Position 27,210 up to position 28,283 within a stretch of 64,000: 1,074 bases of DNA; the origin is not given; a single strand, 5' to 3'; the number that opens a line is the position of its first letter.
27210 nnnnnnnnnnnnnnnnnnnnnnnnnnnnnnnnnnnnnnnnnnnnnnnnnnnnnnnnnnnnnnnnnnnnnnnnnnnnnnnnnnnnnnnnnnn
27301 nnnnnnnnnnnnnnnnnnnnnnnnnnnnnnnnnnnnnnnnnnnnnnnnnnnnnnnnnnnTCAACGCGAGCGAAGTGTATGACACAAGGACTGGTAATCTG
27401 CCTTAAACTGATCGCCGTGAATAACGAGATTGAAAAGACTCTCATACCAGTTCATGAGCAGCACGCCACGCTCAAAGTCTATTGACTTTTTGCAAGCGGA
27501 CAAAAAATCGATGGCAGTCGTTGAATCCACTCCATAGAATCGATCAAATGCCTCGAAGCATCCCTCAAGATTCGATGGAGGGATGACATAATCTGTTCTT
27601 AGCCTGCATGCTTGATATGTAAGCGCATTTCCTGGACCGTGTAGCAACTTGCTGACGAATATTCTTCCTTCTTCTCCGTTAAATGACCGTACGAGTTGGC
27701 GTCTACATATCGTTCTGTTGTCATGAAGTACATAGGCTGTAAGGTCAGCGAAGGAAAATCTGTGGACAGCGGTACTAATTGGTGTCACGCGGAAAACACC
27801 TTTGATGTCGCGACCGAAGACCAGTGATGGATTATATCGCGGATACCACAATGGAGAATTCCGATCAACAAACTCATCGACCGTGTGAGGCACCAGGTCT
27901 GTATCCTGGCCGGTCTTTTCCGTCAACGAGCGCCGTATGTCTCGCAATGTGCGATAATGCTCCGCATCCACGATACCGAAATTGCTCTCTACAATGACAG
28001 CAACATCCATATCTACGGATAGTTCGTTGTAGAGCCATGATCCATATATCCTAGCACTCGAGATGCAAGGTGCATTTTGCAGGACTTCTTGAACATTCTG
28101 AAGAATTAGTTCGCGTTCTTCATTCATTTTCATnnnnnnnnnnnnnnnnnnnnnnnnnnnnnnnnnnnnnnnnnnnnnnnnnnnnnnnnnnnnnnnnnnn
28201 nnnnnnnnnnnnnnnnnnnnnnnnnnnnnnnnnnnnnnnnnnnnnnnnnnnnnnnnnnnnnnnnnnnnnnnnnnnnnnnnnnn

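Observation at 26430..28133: Two-gene operon: minimal nucleotidyltransferase (strong SD) + TrpH-like PHP phosphoesterase, candidate nucleotide-signal or modification module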

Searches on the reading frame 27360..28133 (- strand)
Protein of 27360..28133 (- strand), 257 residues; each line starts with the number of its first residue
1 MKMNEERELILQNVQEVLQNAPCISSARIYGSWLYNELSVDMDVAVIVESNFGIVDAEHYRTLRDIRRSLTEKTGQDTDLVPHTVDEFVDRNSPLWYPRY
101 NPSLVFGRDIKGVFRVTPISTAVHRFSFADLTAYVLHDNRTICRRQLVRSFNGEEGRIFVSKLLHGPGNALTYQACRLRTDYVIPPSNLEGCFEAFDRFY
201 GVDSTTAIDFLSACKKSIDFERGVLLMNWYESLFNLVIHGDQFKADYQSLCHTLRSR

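Call 3: search_protein_families(library=pfam, proteins=[window:27360-28133:-], max_evalue=0.01)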
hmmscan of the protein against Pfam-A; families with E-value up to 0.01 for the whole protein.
window:27360-28133:- (257 aa): 1 family
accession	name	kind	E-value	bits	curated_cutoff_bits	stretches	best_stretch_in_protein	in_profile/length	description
PF18765.7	Polbeta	-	0.00022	21.8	26.9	1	12-81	1-67/93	Polymerase beta, Nucleotidyltransferase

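Call 4: search_protein_families(library=ncbifam, proteins=[window:27360-28133:-], max_evalue=0.01)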
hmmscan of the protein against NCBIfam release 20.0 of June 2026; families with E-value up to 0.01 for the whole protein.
window:27360-28133:- (257 aa): 0 families

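Call 5: search_protein_families(library=padloc, proteins=[window:27360-28133:-], max_evalue=0.01)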
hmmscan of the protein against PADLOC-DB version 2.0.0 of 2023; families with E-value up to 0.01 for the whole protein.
window:27360-28133:- (257 aa): 2 families
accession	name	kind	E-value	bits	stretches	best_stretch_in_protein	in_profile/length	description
PDLC04906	PDC-S09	-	0.0051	15.2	1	4-82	4-79/98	-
PDLC04903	PDC-S09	-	0.0079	14.5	0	1-96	1-98/108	-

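Call 7: search_solved_structures(query=window:27360-28133:-, max_evalue=10, show_alignments=2)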
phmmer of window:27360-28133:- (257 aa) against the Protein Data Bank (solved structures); distinct sequences matched with E-value up to 10: 0.

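Call 9: find_homologous_proteins(query=window:27360-28133:-, max_evalue=0.001)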
Query window:27360-28133:- (257 aa): 89 proteins with E <= 0.001 among 263 candidates.
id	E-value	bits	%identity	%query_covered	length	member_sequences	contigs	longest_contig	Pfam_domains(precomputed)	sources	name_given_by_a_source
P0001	2.4e-171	586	100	99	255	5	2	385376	-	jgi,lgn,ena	-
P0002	1.3e-137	475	80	98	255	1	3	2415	-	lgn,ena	-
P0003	2.1e-136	472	80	99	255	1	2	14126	-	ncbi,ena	-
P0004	1.5e-131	456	76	99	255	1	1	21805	-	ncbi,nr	ncbi:nucleotidyltransferase domain-containing protein [Candidatus Falkowbacteria bacterium]|nr:nucle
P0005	2.3e-125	435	73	97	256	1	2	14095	-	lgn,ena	-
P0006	5.0e-125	434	72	99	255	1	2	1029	-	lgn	-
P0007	1.5e-122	426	73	97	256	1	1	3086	-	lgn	-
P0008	4.5e-121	421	73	94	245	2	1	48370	-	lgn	-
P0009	6.9e-121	421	71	98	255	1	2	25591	-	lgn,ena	-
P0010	1.5e-119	416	70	96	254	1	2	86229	-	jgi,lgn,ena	-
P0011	1.6e-118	413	71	96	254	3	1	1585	-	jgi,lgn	jgi:predicted nucleotidyltransferase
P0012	1.9e-118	413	70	96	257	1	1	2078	-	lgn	-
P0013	6.7e-118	411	68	99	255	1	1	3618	-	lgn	-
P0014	6.2e-117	408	71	97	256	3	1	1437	-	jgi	-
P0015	7.1e-117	408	69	98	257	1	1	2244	-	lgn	-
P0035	1.4e-83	298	53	97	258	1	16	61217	-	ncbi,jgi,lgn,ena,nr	ncbi:hypothetical protein HN451_07550 [archaeon]|jgi:predicted nucleotidyltransferase|nr:hypothetica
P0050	7.0e-77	277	51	95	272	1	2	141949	-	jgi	-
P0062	1.8e-71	259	46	94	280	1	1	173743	-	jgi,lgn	jgi:predicted nucleotidyltransferase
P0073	1.6e-65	239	44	100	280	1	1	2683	PF18765.8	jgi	jgi:predicted nucleotidyltransferase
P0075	6.1e-64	234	56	77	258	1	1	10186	-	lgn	-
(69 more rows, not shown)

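Call 13: find_related_loci(query=A1, collection=genome_contigs, flank=10000)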
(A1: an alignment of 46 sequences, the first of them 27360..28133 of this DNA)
Query A1 (257 aa) in genome_contigs; peptide patterns used: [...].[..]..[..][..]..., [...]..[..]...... (x = any residue, [..] = any of these).
36 stretches matched a pattern; 20 encode a relative of the query (tblastn E <= 1e-3); 20 distinct loci.
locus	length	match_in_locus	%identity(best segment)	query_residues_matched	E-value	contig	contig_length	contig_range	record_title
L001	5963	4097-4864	94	2-257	4e-168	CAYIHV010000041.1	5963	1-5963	MAG TPA_asm: uncultured Candidatus Saccharibacteria bacterium isolate ERP119705_co22_57 genome assembly, contig: NODE_10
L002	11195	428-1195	76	2-257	1e-137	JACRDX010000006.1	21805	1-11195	MAG: Candidatus Falkowbacteria bacterium isolate NC_groundwater_1684_Pr3_B-0.1um_41_9 SR-2_scaffold_141_439459, whole ge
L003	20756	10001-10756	73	3-254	7e-130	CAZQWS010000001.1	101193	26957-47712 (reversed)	MAG TPA_asm: uncultured Bdellovibrionales bacterium isolate binchicken_co105_454 genome assembly, contig: NODE_202_lengt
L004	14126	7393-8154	80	3-256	1e-141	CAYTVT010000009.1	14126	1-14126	MAG TPA_asm: uncultured Candidatus Saccharibacteria bacterium isolate ERP013524_co1_14 genome assembly, contig: NODE_791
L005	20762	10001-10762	63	3-256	2e-105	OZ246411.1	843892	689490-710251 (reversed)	MAG: uncultured Candidatus Saccharibacteria bacterium isolate SRP242652_co1_90 genome assembly, chromosome: 1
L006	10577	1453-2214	51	3-256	3e-90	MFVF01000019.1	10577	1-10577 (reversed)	MAG: Candidatus Nomurabacteria bacterium RIFCSPLOWO2_01_FULL_42_20 rifcsplowo2_01_scaffold_31393, whole genome shotgun s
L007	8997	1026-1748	56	3-243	1e-89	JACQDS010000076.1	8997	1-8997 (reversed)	MAG: Candidatus Azambacteria bacterium isolate NC_groundwater_1001_Pr1_S-0.65um_41_7 Montesol18_Sp65_coassembly_scaffold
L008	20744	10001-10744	54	7-255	8e-89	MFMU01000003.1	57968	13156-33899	MAG: Candidatus Kaiserbacteria bacterium RIFOXYD1_FULL_47_14 rifoxyd1_full_scaffold_167, whole genome shotgun sequence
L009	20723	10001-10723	53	14-254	9e-83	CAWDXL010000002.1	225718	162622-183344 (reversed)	MAG: Candidatus Parcubacteria bacterium isolate MFD01223.bin.2.9 genome assembly, contig: contig_109637, whole genome sh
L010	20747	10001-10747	49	6-254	6e-80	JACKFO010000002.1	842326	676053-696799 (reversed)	MAG: Candidatus Nomurabacteria bacterium isolate HK-STAS-PATE-4 HK-STAS-PATE-4_2, whole genome shotgun sequence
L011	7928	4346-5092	49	6-254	9e-80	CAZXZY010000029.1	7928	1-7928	MAG TPA_asm: uncultured Gammaproteobacteria bacterium isolate binchicken_co28_77 genome assembly, contig: NODE_5873_leng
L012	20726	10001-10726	48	10-254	2e-76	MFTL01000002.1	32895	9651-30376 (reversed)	MAG: Candidatus Nomurabacteria bacterium RIFCSPHIGHO2_01_FULL_39_9 rifcsphigho2_01_scaffold_10370, whole genome shotgun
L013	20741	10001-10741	59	7-254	2e-92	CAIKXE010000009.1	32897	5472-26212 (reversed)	uncultured bacterium isolate Loclat_bin-10281 genome assembly, contig: bin-10281:09/13, whole genome shotgun sequence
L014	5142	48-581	52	74-251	1e-59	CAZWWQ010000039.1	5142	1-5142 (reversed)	MAG TPA_asm: uncultured Bdellovibrionales bacterium isolate binchicken_co291_201 genome assembly, contig: NODE_6824_leng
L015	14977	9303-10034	42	1-238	5e-56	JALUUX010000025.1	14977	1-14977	MAG: Candidatus Shapirobacteria bacterium isolate 128-326_metabat1_scaf2bin.052 128-326_scaffold_1773_c1, whole genome s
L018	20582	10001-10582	45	5-199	4e-49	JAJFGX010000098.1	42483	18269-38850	MAG: Alphaproteobacteria bacterium isolate OFTM170 OFTM170_97, whole genome shotgun sequence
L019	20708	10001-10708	41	16-241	1e-44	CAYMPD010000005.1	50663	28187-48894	MAG TPA_asm: uncultured archaeon isolate binchicken_co17_215 genome assembly, contig: NODE_2060_length_50663_cov_6.85188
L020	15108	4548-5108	43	9-197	8e-43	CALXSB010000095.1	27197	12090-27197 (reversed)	MAG: uncultured Rickettsiales bacterium isolate E06__bin57 genome assembly, contig: E06__k127_3494730, whole genome shot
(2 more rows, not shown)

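Call 14: search_solved_structures(query=A1, max_evalue=10, show_alignments=3)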
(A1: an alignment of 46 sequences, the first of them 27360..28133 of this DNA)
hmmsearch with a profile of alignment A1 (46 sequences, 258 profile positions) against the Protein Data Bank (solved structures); distinct sequences matched with E-value up to 10: 0.

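Call 18: predict_structure(alignment_id=A1)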
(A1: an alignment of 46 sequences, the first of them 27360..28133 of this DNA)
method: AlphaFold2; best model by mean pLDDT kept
length: 257 residues; sequences in the alignment: 46
mean_pLDDT: 96.7   pTM: 0.93
mean pLDDT of the five models: 96.7, 96.5, 96.3, 96.1, 95.8
residues with pLDDT >= 90: 248; 70-90: 8; 50-70: 1; < 50: 0
segments of 3 or more residues with pLDDT < 50: none
pLDDT, mean of each block of 10 residues (from residue 1): 85 98 98 92 98 98 98 97 97 96 98 97 94 98 97 95 98 98 97 99 98 97 98 98 98 96
secondary structure, 60 per line:
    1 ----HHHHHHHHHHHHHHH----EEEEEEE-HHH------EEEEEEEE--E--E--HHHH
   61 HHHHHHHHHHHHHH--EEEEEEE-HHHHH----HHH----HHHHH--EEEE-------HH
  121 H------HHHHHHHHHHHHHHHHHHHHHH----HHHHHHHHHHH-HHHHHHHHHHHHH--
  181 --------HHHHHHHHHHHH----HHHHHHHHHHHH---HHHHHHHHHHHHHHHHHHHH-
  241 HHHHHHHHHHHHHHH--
elements in order: H5-19 E24-30 E41-48 H57-74 E77-83 H85-89 H101-105 E108-111 H128-149 H154-164 H166-178 H189-200 H205-216 H220-239 H241-255

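Call 19: search_protein_families(library=pfam, proteins=[L010:10782-11378:+, L011:5153-5716:+, L018:10782-11615:+, L018:11624-12397:+, L020:5357-6151:+, L020:6154-6927:+, L020:3570-5354:+, L015:10004-11410:+, L019:10097-11125:+], max_evalue=0.01)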
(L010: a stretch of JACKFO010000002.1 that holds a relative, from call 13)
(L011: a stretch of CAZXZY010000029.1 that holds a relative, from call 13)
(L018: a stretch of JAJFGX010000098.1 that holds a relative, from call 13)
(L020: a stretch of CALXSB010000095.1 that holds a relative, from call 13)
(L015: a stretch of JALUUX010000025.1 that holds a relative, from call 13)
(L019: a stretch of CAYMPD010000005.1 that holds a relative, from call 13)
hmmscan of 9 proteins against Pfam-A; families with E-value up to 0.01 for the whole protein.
L010:10782-11378:+ (198 aa): 1 family
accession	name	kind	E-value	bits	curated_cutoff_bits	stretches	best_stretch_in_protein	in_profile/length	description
PF02698.23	DUF218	-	1.5e-18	67.4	27.6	1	54-154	22-105/133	DUF218 domain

L011:5153-5716:+ (187 aa): 1 family
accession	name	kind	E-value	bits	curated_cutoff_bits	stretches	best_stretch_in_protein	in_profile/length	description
PF02698.23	DUF218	-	9e-20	71.4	27.6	1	28-150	5-110/133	DUF218 domain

L018:10782-11615:+ (277 aa): 0 families

L018:11624-12397:+ (257 aa): 1 family
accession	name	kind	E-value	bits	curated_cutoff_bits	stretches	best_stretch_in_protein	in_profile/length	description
PF00293.34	NUDIX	-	6.9e-07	29.8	21.1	1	120-176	15-67/134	NUDIX domain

L020:5357-6151:+ (264 aa): 1 family
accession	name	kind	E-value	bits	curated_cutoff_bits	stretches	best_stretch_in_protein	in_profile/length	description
PF01909.29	NTP_transf_2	-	0.0092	16.8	21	1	5-74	4-74/93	Nucleotidyltransferase domain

L020:6154-6927:+ (257 aa): 1 family
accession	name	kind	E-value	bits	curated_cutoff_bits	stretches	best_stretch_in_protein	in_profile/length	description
PF00293.34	NUDIX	-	3e-06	27.7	21.1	1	106-174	3-64/134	NUDIX domain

L020:3570-5354:+ (594 aa): 6 families
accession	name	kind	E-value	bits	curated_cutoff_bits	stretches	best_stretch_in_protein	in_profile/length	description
PF00535.33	Glycos_transf_2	-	1.1e-34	120.2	23.3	1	23-191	1-164/168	Glycosyl transferase family 2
PF10111.15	Glyco_tranf_2_2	-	4e-09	36.8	27.3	1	23-125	1-106/276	Glycosyltransferase like family 2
PF13641.12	Glyco_tranf_2_3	-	9.2e-07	29.5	27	1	22-139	3-125/230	Glycosyltransferase like family 2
PF18765.7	Polbeta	-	1.5e-06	28.7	26.9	1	331-400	2-68/93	Polymerase beta, Nucleotidyltransferase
PF13704.12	Glyco_tranf_2_4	-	0.0013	19.6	27.5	1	30-116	2-88/98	Glycosyl transferase family 2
PF01909.29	NTP_transf_2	-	0.0096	16.7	21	0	330-402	2-75/93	Nucleotidyltransferase domain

L015:10004-11410:+ (468 aa): 4 families
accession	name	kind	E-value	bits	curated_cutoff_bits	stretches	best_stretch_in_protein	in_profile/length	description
PF08245.18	Mur_ligase_M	-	3.5e-26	92.8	24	1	141-268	1-145/200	Mur ligase middle domain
PF21799.2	MurD-like_N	-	3.9e-10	40.3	27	1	32-123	2-86/88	Mur ligase MurD-like, N-terminal domain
PF02875.26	Mur_ligase_C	-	4.8e-10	40.8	28.4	1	324-441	1-125/127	Mur ligase, glutamate ligase domain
PF01656.29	CbiA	-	0.0091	16.4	25.4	0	139-167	4-32/125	CobQ/CobB/MinD/ParA nucleotide binding domain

L019:10097-11125:+ (342 aa): 1 family
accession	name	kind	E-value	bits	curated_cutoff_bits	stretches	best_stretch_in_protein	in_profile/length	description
PF00293.34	NUDIX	-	5.2e-08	33.4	21.1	1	217-280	2-63/134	NUDIX domain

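Call 22: fold_search(model_id=the predicted structure, library=pdb)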
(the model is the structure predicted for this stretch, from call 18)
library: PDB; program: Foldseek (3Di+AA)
matches with E <= 10: 429; with E <= 0.001: 1
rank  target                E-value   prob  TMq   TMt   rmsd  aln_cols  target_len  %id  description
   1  6xz0                  2.9e-04  1.00  0.29  0.30  13.7       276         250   13  Crystal structure of spectinomycin adenyltransferase AAD(9) from Enterococcus faecialis with spectinomycin (released 2020-04-15)
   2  6sxj                  1.8e-03  0.97  0.29  0.29  15.9       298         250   11  Crystal structure of spectinomycin adenyltransferase AAD(9) from Enterococcus faecialis (released 2020-04-15)
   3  7uy4_A                4.6e-03  0.84  0.24  0.24  14.4       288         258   12  Aminoglycoside-modifying enzyme ANT-3,9 in complex with spectinomycin and AMP-PNP (released 2023-05-10)
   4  6fzb_B                8.9e-03  0.89  0.26  0.25  13.5       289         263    9  AadA in complex with ATP, magnesium and streptomycin (released 2018-06-13)
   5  5lpa_A                1.3e-02  0.89  0.26  0.25  13.0       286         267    9  AadA E87Q in complex with ATP, calcium and dihydrostreptomycin (released 2018-01-17)
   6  7bxo_E                1.6e-02  1.00  0.25  0.45   5.4       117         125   19  Crystal structure of the toxin-antitoxin with AMP-PNP (released 2020-09-30)
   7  5luh_B                1.6e-02  0.84  0.25  0.24  14.3       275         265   11  AadA E87Q in complex with ATP, calcium and streptomycin (released 2018-01-17)
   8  6fzb_A                1.6e-02  0.92  0.30  0.30  14.0       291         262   10  AadA in complex with ATP, magnesium and streptomycin (released 2018-06-13)
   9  5luh_A                1.6e-02  0.82  0.26  0.26  14.1       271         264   12  AadA E87Q in complex with ATP, calcium and streptomycin (released 2018-01-17)
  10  9dbi_A                2.7e-02  0.54  0.22  0.25  13.7       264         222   12  Structure of Hailong HalB D21A/D23A mutant (released 2025-05-07)
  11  5g4a_A                3.0e-02  0.82  0.29  0.29  14.4       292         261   10  AadA in complex with ATP and magnesium (released 2017-11-29)
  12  7uy4_B                3.0e-02  0.60  0.24  0.24  14.5       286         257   12  Aminoglycoside-modifying enzyme ANT-3,9 in complex with spectinomycin and AMP-PNP (released 2023-05-10)
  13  6m6u_A                3.7e-02  1.00  0.27  0.51   4.6       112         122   17  Crystal structure the toxin-antitoxin MntA-HpeT mutant-D39ED41E (released 2020-09-30)
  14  5g4a_B                3.7e-02  0.82  0.29  0.28  14.2       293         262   10  AadA in complex with ATP and magnesium (released 2017-11-29)
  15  7bxo_A                4.0e-02  1.00  0.26  0.48   4.7       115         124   19  Crystal structure of the toxin-antitoxin with AMP-PNP (released 2020-09-30)
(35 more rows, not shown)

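Call 27: find_related_loci(query=A1, collection=metagenome_contigs, flank=10000)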
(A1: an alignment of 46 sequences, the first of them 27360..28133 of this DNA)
Query A1 (257 aa) in metagenome_contigs; peptide patterns used: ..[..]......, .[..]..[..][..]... (x = any residue, [..] = any of these).
101 stretches matched a pattern; 31 encode a relative of the query (tblastn E <= 1e-3); 31 distinct loci.
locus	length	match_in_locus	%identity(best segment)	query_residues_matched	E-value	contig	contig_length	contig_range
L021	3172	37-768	80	11-254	1e-145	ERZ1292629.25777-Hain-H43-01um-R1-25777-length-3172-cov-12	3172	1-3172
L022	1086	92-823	80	11-254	3e-154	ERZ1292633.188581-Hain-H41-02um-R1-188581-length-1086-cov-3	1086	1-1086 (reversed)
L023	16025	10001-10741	70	8-254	9e-125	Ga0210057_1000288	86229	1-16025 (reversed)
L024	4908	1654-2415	65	3-256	7e-115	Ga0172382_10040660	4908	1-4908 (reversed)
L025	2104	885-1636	74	1-254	2e-112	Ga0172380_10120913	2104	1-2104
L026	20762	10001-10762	51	3-256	3e-90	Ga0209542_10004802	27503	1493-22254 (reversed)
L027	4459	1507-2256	53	2-251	2e-89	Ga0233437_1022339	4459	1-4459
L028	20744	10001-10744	54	7-255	7e-89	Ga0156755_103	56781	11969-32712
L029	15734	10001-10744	54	7-255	7e-89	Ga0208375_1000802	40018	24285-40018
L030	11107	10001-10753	48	1-251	4e-86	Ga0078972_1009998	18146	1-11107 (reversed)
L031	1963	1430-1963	71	7-184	3e-89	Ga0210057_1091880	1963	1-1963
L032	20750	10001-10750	50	1-255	4e-82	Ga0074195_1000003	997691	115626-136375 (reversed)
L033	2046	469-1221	50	8-257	6e-85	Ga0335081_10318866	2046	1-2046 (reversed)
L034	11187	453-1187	49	10-254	2e-80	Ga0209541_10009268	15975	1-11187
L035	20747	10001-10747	49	6-254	9e-80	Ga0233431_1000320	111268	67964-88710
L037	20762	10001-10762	46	1-254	3e-77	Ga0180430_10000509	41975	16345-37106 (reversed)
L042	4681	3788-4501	49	11-248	1e-69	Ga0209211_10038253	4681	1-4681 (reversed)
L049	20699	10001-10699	41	1-233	4e-53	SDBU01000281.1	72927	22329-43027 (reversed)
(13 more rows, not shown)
